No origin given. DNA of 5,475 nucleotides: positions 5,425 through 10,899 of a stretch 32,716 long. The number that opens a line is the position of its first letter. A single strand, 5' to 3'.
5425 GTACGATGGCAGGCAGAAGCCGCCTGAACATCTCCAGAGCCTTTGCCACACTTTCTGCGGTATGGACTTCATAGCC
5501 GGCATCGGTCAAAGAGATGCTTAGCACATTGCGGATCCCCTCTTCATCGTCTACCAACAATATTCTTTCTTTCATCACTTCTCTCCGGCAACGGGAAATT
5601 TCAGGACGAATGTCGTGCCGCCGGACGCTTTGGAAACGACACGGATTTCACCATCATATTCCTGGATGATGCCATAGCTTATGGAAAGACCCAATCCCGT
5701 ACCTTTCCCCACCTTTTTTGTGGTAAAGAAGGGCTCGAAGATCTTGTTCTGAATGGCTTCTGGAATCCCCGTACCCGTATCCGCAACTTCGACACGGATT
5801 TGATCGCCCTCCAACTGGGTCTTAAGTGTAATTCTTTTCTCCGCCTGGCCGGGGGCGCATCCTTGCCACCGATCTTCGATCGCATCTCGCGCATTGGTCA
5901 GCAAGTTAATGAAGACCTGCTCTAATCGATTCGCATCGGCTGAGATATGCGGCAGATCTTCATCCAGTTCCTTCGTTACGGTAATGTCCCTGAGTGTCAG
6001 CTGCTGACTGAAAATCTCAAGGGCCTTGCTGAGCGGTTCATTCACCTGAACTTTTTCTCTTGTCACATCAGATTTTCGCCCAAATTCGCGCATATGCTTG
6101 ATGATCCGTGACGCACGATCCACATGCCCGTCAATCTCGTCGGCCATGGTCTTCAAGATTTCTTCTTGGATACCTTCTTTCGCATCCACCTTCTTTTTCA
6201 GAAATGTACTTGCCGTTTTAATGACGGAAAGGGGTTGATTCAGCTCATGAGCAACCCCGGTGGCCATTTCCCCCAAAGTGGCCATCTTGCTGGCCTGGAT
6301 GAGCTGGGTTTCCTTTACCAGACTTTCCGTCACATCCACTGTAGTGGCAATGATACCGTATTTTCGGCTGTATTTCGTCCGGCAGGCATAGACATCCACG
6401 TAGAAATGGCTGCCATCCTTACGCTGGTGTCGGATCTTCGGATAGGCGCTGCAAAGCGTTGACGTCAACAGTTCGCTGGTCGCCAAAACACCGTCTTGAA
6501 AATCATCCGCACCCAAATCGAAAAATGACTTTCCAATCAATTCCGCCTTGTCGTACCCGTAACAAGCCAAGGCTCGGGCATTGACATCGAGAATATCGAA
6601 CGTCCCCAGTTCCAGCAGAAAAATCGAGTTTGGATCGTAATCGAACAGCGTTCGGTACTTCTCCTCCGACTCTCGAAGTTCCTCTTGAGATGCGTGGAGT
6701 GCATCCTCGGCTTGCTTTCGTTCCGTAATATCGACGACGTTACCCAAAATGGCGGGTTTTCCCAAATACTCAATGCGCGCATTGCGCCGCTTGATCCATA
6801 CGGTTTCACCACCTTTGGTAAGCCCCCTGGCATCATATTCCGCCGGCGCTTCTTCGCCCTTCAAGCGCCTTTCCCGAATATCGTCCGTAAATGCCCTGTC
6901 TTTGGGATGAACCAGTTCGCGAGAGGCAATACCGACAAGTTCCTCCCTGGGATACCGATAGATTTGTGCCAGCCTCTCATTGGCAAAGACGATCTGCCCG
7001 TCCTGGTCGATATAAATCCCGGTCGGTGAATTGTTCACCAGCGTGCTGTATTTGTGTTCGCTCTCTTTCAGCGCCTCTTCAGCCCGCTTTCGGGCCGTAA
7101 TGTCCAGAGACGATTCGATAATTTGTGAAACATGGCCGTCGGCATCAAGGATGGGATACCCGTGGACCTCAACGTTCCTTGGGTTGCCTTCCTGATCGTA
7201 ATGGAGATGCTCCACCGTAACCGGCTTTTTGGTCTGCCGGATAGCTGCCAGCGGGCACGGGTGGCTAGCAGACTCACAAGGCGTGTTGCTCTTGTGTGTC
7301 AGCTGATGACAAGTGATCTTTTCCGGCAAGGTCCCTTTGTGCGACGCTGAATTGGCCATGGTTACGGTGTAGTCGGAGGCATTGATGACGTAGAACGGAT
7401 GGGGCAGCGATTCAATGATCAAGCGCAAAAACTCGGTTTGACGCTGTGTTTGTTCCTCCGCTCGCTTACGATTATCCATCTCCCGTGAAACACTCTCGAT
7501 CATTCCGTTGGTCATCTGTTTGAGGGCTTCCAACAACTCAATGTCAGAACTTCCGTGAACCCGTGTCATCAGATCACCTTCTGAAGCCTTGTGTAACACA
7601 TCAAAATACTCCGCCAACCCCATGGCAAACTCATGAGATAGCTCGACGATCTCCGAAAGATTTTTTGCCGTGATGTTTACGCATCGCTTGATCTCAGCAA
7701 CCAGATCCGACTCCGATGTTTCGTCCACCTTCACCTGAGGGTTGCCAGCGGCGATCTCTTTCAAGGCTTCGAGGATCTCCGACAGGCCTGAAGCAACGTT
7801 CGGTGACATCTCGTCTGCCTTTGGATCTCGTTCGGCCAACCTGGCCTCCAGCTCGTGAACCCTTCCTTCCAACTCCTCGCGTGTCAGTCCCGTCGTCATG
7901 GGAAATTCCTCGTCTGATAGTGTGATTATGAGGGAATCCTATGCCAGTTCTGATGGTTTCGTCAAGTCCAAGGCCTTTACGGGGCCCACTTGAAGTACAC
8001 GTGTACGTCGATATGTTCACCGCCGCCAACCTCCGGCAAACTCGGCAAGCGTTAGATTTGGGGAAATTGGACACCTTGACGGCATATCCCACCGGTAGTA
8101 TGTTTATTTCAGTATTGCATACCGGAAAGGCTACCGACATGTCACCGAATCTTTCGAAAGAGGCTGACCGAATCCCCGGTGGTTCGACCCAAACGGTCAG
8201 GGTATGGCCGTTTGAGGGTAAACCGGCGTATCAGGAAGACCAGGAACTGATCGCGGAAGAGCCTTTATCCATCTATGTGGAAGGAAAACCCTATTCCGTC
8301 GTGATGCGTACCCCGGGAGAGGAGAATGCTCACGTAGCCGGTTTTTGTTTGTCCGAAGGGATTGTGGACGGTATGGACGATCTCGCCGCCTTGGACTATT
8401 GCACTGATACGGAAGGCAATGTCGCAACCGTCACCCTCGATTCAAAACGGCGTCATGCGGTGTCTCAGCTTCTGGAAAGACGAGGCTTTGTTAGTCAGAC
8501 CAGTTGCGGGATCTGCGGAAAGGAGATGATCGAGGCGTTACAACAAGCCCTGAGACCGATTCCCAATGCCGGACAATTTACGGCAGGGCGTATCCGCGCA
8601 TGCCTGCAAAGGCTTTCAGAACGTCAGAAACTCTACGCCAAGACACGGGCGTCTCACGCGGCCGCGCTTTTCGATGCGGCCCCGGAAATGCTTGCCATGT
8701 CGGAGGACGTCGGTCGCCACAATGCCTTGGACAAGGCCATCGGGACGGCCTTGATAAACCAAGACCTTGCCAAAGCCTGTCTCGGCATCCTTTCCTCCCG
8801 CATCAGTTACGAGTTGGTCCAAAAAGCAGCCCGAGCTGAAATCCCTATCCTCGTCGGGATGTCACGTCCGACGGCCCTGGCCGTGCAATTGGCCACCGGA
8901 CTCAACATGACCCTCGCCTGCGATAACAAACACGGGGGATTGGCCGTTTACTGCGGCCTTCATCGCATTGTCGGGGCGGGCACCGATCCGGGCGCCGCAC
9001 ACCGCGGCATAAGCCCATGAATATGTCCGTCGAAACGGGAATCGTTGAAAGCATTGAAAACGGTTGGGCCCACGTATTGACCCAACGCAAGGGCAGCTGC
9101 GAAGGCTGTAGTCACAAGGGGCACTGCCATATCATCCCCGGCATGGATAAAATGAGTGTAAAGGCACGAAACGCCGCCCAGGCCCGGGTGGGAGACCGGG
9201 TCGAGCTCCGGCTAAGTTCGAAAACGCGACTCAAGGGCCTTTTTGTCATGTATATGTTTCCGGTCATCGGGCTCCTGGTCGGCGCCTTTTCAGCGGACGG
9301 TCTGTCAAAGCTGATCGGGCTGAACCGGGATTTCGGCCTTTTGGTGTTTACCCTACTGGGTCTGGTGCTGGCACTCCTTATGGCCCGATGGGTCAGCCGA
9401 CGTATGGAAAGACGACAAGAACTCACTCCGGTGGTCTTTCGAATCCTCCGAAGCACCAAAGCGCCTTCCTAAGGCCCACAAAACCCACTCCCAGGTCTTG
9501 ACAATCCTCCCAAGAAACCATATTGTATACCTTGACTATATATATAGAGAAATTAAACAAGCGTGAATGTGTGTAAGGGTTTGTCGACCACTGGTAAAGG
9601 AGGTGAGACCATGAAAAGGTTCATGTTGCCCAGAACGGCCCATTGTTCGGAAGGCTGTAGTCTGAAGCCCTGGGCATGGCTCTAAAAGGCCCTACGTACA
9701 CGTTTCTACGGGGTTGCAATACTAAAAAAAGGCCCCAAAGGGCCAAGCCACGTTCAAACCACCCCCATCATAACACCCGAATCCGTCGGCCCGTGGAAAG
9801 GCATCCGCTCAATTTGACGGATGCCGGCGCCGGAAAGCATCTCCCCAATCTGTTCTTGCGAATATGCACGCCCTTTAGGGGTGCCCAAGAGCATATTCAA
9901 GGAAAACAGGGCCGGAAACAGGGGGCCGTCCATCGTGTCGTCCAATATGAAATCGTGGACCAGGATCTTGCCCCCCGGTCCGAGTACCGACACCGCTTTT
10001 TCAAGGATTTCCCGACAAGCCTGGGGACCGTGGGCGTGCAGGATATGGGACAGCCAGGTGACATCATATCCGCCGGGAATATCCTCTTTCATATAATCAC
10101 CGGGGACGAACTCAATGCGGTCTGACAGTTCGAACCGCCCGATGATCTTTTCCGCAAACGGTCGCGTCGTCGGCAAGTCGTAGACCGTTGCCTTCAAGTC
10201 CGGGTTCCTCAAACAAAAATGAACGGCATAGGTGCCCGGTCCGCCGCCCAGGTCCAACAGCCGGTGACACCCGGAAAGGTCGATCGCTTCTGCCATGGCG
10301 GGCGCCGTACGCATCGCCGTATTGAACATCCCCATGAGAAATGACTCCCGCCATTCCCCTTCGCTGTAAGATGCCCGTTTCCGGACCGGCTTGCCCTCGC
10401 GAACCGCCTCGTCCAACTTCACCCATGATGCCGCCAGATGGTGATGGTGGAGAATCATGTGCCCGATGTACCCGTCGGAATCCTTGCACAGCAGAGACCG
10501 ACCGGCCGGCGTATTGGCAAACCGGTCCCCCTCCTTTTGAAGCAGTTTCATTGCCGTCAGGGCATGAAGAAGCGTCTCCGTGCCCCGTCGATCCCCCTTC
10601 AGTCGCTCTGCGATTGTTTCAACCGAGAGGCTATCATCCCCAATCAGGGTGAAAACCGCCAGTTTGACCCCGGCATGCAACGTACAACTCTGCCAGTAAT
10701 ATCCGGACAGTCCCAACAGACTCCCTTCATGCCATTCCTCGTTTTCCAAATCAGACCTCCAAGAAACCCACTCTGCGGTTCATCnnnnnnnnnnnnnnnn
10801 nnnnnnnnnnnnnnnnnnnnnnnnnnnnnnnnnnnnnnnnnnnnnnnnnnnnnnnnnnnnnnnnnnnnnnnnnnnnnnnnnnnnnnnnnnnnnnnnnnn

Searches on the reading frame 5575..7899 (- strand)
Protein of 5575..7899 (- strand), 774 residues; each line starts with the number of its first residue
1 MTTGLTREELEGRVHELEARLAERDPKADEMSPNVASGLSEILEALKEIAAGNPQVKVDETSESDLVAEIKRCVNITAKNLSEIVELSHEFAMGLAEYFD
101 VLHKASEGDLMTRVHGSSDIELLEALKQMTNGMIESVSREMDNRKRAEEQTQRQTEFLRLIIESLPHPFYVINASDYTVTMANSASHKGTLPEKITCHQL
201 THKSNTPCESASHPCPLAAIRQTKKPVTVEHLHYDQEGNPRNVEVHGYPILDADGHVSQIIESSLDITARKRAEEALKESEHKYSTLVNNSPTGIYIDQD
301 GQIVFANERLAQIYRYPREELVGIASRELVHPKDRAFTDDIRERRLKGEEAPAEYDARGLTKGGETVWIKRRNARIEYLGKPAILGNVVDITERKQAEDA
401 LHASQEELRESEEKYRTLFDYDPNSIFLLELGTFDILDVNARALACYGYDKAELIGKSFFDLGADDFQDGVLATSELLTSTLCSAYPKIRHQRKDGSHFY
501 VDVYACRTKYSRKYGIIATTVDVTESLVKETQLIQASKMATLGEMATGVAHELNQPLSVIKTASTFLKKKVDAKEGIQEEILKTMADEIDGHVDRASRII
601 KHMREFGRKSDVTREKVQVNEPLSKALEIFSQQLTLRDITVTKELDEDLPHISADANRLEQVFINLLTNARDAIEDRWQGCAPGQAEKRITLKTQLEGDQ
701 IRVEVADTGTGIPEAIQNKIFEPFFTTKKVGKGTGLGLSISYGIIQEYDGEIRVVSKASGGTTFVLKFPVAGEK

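Call 10: search_protein_families(library=pfam, proteins=[window:5575-7899:-], max_evalue=0.0001)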
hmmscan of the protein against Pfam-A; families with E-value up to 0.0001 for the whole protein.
window:5575-7899:- (774 aa): 7 families
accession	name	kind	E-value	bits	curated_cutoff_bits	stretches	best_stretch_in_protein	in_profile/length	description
PF13426.13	PAS_9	-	2.9e-30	105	27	2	292-393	1-103/103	PAS domain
PF02518.31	HATPase_c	-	3.3e-26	92.3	26.4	1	655-770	2-109/111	Histidine kinase-, DNA gyrase B-, and HSP90-like ATPase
PF08448.16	PAS_4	-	7.6e-23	81.3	23.1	2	163-272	2-110/110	PAS fold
PF00989.32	PAS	-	5.9e-16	58.9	22.6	1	284-373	3-93/113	PAS fold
PF08447.18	PAS_3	-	2.9e-15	56.7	25.6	1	303-373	1-72/89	PAS fold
PF13188.13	PAS_8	-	8.1e-15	54.5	21.8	1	283-331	2-52/65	PAS domain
PF00512.31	HisKA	-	4.6e-09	36.6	26.9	1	542-609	2-63/66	His Kinase A (phospho-acceptor) domain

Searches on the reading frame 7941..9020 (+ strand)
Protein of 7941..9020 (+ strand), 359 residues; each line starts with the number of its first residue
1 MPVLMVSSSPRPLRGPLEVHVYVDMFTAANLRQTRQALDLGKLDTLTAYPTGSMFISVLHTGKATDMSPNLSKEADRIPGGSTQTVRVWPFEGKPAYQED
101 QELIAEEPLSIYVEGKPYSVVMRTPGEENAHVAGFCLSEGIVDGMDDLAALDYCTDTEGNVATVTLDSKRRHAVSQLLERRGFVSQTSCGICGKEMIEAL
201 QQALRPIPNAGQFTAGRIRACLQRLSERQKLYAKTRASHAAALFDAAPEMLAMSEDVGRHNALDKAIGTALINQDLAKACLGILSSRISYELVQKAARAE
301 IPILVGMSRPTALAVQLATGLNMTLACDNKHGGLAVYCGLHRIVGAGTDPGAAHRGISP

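Call 10: search_protein_families(library=pfam, proteins=[window:7941-9020:+], max_evalue=0.0001)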
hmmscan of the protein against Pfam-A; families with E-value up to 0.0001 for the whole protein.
window:7941-9020:+ (359 aa): 1 family
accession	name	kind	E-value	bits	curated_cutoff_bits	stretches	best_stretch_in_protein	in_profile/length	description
PF02634.21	FdhD-NarQ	-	4.4e-65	220.2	27.2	1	104-343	1-236/237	FdhD/NarQ family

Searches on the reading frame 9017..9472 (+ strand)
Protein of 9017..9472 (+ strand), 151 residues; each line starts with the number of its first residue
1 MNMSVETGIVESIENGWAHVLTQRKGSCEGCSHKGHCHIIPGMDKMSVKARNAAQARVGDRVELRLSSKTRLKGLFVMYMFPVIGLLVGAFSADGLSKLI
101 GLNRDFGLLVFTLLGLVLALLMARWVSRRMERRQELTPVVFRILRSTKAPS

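Call 10: search_protein_families(library=pfam, proteins=[window:9017-9472:+], max_evalue=0.0001)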
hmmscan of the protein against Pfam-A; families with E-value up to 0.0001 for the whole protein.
window:9017-9472:+ (151 aa): 1 family
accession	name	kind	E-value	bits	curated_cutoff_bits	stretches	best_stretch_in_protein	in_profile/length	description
PF04246.17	RseC_MucC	-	1.3e-30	106.4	24.4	1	10-142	1-130/130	Positive regulator of sigma(E), RseC/MucC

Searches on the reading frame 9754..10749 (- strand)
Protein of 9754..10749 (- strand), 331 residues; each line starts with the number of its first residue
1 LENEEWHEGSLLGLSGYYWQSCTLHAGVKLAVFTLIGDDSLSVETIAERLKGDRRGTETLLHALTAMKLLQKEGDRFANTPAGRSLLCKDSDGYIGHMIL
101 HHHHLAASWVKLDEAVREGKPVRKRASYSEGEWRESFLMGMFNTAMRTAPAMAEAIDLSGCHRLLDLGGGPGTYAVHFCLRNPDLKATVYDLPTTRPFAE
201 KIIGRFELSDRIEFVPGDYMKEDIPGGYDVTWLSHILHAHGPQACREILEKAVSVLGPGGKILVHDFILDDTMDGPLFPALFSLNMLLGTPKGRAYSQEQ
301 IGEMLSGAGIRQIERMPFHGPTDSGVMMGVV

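Call 10: search_protein_families(library=pfam, proteins=[window:9754-10749:-], max_evalue=0.0001)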
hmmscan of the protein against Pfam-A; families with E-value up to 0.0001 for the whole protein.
window:9754-10749:- (331 aa): 4 families
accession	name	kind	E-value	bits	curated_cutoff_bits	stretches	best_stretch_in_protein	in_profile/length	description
PF00891.24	Methyltransf_2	-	1.6e-27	96.7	22.3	1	126-310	28-209/210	O-methyltransferase domain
PF08100.18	Dimerisation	-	7.4e-13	48.6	25.6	1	11-87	9-91/93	O-methyltransferase dimerisation domain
PF08242.18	Methyltransf_12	-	1.7e-06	29.1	30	1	165-262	1-98/98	Methyltransferase domain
PF13649.12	Methyltransf_25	-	3e-05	25.1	27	1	165-260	2-97/97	Methyltransferase domain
